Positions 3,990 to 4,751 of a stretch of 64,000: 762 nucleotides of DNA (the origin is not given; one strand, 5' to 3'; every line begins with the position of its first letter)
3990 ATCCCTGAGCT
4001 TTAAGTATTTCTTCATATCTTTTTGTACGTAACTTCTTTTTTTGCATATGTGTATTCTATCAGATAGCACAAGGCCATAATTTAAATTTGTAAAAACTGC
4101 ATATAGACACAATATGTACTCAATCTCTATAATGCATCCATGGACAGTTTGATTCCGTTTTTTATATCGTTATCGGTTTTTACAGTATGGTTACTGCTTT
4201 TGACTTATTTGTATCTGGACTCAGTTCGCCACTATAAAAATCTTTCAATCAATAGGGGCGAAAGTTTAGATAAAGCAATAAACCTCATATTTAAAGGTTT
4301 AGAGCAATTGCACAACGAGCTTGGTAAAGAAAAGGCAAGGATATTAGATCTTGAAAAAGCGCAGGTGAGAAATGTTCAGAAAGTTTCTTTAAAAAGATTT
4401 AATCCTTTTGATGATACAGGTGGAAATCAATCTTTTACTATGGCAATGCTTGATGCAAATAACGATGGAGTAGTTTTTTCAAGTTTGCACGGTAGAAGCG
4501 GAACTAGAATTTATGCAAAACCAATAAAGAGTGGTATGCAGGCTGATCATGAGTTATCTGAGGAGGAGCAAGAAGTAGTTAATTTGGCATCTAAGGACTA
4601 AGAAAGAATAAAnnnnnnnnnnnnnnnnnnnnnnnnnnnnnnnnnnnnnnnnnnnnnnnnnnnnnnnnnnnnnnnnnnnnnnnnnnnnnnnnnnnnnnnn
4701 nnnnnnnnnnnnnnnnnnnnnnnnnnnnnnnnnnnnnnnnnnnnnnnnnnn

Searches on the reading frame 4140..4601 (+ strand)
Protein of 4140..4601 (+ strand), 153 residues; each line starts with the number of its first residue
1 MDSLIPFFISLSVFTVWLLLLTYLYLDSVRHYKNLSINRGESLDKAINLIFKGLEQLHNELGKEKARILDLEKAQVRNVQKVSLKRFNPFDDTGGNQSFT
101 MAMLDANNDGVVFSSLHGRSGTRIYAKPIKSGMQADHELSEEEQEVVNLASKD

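Call 48: search_protein_families(library=pfam, proteins=[window:4140-4601:+], max_evalue=0.001)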
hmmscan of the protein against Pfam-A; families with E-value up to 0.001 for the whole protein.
window:4140-4601:+ (153 aa): 1 family
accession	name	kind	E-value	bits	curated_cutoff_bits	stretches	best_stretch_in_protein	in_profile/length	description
PF14584.11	DUF4446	-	3.8e-33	115.1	27.4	1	11-150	9-149/150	Protein of unknown function (DUF4446)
